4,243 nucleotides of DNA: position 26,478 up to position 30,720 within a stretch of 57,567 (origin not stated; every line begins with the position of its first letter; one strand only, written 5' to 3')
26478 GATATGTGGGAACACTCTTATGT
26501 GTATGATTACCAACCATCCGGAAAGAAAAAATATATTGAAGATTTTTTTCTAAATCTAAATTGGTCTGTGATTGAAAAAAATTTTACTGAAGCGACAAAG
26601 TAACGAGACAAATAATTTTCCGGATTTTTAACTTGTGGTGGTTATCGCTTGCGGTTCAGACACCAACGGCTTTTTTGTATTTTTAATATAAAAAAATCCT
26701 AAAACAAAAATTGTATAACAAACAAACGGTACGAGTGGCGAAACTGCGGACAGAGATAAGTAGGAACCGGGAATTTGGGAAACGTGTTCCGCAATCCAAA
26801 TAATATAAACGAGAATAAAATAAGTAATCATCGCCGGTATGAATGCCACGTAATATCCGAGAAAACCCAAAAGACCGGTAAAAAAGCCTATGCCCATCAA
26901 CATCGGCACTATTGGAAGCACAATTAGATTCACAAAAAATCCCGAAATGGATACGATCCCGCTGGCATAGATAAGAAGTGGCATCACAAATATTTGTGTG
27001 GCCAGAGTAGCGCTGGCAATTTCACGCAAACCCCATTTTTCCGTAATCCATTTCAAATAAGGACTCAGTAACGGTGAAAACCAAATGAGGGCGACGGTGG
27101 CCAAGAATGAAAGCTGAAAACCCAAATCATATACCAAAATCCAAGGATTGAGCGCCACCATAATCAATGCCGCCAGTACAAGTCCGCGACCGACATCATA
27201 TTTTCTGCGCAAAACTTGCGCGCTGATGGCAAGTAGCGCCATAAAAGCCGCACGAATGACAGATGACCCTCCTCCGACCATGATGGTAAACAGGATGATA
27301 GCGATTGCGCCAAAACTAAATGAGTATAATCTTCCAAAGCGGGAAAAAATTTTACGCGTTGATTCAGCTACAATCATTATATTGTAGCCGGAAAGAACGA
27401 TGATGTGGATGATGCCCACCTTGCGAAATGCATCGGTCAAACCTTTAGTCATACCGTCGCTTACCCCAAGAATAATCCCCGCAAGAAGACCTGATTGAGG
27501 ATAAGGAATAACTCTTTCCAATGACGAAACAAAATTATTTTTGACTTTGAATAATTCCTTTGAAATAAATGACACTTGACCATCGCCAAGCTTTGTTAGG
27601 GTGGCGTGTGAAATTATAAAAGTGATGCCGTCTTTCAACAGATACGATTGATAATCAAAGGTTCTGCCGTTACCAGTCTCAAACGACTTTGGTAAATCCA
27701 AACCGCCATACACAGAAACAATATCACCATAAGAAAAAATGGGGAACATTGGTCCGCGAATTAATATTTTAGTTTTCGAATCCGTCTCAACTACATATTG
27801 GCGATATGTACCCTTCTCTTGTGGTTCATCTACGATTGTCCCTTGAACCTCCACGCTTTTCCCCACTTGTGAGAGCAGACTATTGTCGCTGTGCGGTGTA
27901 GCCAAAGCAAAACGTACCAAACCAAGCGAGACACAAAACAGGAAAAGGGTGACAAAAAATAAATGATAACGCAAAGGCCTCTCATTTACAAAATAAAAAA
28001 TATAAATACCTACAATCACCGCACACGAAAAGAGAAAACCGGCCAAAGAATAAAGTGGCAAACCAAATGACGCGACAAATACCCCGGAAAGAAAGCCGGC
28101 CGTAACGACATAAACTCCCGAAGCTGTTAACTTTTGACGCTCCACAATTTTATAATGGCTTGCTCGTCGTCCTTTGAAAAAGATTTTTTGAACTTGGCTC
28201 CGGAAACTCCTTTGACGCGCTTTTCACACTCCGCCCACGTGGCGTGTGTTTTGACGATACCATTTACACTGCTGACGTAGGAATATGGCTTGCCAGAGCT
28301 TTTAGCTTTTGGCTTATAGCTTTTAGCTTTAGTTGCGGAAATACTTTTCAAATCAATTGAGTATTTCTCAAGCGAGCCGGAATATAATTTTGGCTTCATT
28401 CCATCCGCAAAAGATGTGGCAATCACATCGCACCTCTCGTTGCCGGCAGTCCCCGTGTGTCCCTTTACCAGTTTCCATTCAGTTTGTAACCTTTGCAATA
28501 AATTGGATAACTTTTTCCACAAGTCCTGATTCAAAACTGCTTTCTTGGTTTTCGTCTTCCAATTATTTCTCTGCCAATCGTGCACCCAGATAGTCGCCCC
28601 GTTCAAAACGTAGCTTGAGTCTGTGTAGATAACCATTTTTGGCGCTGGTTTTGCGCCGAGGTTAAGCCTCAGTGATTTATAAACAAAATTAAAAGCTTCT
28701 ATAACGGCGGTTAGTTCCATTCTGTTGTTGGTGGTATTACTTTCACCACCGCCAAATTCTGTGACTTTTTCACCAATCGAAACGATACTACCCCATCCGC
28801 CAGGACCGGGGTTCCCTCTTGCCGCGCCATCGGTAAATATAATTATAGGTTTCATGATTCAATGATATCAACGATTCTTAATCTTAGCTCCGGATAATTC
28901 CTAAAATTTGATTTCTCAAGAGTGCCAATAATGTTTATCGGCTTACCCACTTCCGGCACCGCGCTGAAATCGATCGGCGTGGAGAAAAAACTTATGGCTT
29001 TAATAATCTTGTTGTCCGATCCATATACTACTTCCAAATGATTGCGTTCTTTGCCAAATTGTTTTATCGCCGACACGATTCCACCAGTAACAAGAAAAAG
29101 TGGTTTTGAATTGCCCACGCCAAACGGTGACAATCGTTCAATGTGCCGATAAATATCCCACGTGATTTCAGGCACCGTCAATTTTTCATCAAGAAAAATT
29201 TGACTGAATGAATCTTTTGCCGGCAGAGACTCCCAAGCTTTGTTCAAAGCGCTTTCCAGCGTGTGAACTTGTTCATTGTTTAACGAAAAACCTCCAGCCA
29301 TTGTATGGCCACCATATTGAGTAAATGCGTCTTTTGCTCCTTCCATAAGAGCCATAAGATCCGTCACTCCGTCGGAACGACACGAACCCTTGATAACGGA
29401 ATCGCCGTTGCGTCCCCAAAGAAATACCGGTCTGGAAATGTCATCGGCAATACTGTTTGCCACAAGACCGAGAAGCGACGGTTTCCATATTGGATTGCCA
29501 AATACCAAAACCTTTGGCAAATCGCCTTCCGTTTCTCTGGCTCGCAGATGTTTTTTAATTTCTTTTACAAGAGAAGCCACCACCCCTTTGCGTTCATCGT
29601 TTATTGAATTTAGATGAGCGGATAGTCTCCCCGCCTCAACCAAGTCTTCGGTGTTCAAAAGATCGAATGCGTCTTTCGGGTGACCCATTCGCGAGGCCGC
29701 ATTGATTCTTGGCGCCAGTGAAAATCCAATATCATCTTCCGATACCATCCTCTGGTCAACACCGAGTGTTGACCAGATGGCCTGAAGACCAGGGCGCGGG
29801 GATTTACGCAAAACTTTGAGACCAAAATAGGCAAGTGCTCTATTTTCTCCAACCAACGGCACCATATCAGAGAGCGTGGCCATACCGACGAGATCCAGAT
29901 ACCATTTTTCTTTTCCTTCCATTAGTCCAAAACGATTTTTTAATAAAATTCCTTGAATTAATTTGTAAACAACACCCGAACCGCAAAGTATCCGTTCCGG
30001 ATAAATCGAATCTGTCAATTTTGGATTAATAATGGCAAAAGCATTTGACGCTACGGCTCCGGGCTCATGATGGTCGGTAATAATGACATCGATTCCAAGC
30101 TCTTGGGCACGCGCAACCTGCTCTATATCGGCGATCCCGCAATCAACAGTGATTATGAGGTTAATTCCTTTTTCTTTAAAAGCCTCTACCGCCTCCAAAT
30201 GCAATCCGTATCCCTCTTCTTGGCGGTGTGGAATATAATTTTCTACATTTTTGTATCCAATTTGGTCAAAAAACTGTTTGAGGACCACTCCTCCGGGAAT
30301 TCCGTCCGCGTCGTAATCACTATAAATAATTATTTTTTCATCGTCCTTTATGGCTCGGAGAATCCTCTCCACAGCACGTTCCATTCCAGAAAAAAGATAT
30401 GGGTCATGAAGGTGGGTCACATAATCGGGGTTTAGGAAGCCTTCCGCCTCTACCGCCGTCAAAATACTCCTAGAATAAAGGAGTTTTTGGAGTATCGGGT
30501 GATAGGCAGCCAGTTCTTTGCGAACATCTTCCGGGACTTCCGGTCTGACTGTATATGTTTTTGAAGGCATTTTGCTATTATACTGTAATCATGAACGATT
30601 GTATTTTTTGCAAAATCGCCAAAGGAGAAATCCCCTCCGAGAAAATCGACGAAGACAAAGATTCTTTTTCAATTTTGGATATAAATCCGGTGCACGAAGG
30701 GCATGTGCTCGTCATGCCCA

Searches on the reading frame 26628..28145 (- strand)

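Call 34: search_protein_families(library=pfam, proteins=[window:26628-28145:-], max_evalue=0.00001)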
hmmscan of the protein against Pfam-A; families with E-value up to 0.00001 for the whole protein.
window:26628-28145:- (505 aa): 2 families
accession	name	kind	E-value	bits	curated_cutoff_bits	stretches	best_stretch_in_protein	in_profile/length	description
PF03772.21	Competence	-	9.9e-46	156.7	23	1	225-488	2-268/270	Competence protein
PF13567.11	DUF4131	-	1.4e-16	61.1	31.6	1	36-177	8-156/165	Domain of unknown function (DUF4131)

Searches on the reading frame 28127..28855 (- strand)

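Call 34: search_protein_families(library=pfam, proteins=[window:28127-28855:-], max_evalue=0.00001)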
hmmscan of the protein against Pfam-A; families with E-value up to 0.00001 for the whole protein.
window:28127-28855:- (242 aa): 1 family
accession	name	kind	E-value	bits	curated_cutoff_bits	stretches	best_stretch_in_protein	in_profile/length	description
PF00075.30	RNase_H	-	1.6e-39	135.8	25.8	1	3-148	3-138/141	RNase H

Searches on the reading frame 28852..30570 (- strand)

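Call 34: search_protein_families(library=pfam, proteins=[window:28852-30570:-], max_evalue=0.00001)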
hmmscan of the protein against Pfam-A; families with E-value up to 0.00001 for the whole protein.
window:28852-30570:- (572 aa): 3 families
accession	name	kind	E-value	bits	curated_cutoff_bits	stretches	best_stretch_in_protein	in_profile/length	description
PF01368.27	DHH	-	2.6e-24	86.3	28.1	1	79-229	1-122/125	DHH family, N-terminal domain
PF17768.7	RecJ_OB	-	5.5e-19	68.7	27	1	461-568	2-107/107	RecJ OB domain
PF02272.25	DHHA1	-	1.6e-07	32.1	25.9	1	353-444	3-95/102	DHHA1 domain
